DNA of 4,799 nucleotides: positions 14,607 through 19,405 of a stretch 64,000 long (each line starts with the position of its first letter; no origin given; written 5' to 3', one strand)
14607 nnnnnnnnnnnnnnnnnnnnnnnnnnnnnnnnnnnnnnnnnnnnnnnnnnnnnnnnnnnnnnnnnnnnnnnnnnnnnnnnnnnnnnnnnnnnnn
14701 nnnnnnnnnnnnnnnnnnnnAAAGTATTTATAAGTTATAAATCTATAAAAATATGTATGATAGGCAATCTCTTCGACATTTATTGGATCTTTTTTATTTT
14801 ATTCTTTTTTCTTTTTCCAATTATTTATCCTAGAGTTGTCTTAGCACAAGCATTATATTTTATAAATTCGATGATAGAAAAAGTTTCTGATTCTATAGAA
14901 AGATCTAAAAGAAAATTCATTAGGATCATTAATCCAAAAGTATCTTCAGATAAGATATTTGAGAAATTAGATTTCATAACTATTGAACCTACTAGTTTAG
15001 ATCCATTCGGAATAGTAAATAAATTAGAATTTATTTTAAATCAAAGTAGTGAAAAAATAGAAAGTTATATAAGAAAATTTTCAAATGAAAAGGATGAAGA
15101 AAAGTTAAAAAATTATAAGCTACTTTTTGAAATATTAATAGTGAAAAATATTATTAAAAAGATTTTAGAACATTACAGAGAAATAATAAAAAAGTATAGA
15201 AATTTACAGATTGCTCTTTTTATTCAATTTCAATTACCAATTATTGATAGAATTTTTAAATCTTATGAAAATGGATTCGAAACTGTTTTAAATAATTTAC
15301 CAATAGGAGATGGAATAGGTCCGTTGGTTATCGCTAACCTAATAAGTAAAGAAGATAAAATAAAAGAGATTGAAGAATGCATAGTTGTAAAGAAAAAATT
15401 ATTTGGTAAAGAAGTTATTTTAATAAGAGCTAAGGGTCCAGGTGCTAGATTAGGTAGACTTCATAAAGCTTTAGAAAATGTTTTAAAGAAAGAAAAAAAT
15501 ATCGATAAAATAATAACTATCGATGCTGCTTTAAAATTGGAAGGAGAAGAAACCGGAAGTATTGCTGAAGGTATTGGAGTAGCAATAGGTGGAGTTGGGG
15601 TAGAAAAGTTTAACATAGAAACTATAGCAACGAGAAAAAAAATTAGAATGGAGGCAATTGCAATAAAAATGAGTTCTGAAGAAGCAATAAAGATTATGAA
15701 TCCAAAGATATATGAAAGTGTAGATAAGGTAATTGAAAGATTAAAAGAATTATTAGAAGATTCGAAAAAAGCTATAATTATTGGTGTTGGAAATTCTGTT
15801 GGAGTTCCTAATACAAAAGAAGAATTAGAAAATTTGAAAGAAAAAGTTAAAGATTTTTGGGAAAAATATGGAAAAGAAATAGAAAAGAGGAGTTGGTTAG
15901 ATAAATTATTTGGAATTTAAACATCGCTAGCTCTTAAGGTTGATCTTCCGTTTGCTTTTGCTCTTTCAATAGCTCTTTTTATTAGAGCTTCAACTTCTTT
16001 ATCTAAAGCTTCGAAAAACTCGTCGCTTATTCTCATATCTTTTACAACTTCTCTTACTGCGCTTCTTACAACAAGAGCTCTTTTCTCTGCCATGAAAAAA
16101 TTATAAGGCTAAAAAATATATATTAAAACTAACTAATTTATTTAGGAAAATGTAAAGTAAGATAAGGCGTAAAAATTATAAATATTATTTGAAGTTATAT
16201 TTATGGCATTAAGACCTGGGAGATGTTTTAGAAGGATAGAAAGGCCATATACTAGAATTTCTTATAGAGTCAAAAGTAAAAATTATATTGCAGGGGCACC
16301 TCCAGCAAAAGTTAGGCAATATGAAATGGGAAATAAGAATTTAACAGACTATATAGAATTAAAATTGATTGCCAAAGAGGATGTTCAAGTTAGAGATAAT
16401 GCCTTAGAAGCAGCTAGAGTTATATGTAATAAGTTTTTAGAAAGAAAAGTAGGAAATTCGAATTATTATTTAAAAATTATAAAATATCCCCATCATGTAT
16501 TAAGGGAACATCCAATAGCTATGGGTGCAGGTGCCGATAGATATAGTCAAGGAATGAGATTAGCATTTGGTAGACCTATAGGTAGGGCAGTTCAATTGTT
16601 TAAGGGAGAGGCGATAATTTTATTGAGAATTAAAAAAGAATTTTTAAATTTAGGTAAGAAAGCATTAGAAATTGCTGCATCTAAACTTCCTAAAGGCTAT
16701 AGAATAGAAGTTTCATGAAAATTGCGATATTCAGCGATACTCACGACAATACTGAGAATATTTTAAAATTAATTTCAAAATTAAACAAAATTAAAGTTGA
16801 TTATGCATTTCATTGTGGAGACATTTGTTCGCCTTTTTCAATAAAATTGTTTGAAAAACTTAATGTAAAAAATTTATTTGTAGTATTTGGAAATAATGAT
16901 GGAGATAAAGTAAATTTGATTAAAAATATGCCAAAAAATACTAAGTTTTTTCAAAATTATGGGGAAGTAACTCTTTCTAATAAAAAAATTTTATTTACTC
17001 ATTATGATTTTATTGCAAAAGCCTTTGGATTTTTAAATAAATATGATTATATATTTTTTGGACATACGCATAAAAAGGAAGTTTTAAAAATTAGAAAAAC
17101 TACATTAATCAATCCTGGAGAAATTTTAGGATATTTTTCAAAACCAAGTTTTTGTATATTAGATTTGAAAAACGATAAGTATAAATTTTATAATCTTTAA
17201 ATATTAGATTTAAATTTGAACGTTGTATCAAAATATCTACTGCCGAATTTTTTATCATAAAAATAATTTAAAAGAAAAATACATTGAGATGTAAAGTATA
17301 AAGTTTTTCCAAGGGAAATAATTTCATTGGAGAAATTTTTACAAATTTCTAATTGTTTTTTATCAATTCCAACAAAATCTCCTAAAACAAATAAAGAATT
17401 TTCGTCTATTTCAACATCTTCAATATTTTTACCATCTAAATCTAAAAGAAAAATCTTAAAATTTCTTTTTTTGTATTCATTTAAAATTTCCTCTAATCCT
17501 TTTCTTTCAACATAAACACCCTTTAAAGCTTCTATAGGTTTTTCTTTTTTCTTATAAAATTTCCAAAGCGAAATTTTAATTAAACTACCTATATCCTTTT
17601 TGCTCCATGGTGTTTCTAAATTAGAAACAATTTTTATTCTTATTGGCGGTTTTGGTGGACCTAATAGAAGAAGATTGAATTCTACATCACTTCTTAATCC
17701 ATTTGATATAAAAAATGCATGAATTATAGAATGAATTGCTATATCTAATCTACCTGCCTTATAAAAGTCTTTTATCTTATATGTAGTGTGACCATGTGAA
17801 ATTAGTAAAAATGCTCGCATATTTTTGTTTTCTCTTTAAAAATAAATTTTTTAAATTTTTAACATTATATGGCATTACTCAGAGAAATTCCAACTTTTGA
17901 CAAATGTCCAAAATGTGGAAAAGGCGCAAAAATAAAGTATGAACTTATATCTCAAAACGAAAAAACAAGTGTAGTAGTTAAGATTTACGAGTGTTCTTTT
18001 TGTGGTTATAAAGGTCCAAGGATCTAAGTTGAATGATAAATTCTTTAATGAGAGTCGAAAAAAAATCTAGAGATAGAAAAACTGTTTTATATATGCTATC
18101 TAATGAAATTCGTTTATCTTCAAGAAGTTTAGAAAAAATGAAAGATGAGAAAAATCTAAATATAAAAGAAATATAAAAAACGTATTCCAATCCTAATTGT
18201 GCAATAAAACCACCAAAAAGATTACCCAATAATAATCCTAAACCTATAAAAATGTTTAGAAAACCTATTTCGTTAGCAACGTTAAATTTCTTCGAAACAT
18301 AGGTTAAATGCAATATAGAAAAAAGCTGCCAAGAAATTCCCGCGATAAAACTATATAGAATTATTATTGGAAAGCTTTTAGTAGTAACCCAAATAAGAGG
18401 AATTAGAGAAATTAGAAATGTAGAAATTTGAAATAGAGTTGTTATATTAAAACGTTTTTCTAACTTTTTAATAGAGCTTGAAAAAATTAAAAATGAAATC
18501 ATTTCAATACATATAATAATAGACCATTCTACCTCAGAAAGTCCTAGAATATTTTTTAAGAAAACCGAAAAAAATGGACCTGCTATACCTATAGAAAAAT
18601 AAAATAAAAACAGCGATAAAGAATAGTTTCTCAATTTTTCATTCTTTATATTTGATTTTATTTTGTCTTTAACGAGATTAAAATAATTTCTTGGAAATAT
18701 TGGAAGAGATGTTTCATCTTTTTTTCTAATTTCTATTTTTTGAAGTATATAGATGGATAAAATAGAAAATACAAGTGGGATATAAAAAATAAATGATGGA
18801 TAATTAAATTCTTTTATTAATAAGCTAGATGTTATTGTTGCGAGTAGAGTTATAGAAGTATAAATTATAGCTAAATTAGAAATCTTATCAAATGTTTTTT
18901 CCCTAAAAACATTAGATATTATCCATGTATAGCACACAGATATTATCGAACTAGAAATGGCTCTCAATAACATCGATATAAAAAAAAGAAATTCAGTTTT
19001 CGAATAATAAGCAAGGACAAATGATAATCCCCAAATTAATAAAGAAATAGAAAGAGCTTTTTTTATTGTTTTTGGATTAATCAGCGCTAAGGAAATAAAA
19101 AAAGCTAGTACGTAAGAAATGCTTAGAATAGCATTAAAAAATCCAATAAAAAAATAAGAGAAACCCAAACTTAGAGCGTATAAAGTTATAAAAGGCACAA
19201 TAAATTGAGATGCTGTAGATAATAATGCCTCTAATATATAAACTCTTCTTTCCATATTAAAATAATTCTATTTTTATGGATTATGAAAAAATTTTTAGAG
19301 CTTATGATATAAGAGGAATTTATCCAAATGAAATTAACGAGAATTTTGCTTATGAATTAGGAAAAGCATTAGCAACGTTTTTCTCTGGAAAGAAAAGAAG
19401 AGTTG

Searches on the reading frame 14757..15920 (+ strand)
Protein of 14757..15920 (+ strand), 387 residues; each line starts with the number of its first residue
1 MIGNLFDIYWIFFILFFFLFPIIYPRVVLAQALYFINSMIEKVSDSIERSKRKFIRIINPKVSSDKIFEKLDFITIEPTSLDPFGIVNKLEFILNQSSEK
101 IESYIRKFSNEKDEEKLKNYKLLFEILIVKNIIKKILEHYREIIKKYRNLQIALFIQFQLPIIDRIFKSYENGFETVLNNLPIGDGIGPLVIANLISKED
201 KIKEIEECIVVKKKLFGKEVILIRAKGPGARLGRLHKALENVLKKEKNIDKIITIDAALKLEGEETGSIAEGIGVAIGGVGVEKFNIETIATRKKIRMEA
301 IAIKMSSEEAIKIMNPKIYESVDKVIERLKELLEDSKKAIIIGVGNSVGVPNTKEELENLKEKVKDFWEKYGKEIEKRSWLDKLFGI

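Call 30: search_protein_families(library=pfam, proteins=[window:14757-15920:+], max_evalue=0.001)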
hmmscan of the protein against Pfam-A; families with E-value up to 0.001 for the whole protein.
window:14757-15920:+ (387 aa): 2 families
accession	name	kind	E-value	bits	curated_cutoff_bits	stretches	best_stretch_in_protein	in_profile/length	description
PF23542.1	DUF1512_C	-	3.2e-58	196.9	25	1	183-351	1-175/175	Domain of unknown function (DUF1512) C-terminal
PF07431.17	DUF1512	-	1.2e-28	100.4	25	1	9-178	6-176/177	Protein of unknown function (DUF1512) N-terminal domain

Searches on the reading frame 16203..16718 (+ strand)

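Call 30: search_protein_families(library=pfam, proteins=[window:16203-16718:+], max_evalue=0.001)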
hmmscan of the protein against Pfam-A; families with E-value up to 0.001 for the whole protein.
window:16203-16718:+ (171 aa): 1 family
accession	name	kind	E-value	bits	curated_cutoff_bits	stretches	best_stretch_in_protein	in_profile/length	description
PF00252.24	Ribosomal_L16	-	1.4e-21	77.2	27.9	1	20-168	5-131/132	Ribosomal protein L16p/L10e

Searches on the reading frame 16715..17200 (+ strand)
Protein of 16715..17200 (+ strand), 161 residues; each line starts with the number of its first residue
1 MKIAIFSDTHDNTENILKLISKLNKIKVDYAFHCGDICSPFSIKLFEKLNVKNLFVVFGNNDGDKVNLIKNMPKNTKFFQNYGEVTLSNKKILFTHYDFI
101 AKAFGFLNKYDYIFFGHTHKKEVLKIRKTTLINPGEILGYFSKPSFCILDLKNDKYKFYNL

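Call 30: search_protein_families(library=pfam, proteins=[window:16715-17200:+], max_evalue=0.001)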
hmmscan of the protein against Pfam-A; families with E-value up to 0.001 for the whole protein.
window:16715-17200:+ (161 aa): 2 families
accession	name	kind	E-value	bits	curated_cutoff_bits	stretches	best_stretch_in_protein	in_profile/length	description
PF12850.12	Metallophos_2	-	3.3e-31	108.8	27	1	1-153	1-153/154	Calcineurin-like phosphoesterase superfamily domain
PF00149.33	Metallophos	-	1.3e-13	52.3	21.5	1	1-120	1-190/191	Calcineurin-like phosphoesterase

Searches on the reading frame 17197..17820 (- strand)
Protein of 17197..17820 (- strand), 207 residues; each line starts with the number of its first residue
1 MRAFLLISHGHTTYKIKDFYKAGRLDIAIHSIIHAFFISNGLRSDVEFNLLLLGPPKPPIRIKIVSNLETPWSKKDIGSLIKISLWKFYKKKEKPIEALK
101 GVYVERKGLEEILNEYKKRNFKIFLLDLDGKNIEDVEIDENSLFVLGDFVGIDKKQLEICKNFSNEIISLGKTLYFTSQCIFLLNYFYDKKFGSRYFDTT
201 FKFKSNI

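Call 30: search_protein_families(library=pfam, proteins=[window:17197-17820:-], max_evalue=0.001)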
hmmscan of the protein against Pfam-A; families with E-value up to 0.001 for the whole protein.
window:17197-17820:- (207 aa): 1 family
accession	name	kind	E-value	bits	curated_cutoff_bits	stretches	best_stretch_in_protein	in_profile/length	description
PF04013.17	Methyltrn_RNA_2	-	6.9e-31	108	25.5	1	1-190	1-195/198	Putative SAM-dependent RNA methyltransferase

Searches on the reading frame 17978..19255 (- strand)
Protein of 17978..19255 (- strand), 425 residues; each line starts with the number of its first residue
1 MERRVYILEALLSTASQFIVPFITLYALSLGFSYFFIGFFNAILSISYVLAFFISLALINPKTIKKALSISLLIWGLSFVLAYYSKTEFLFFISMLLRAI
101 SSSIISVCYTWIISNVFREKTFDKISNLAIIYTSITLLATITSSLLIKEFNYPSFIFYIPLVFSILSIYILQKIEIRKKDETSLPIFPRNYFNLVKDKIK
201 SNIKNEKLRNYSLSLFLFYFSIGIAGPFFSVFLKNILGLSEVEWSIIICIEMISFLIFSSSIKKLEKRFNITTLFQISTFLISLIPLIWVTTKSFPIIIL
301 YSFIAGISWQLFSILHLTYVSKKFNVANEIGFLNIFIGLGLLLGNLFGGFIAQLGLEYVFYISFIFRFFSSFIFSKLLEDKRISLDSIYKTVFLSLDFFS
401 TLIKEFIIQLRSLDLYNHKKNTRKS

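Call 30: search_protein_families(library=pfam, proteins=[window:17978-19255:-], max_evalue=0.001)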
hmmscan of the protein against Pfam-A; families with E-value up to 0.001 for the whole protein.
window:17978-19255:- (425 aa): 2 families
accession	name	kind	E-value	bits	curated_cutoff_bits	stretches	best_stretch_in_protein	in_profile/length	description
PF07690.21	MFS_1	-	1.3e-19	70.7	33.4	2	7-324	3-323/347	Major Facilitator Superfamily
PF12832.13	MFS_1_like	-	1.8e-12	47.5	25.2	1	152-360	154-371/373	MFS_1 like family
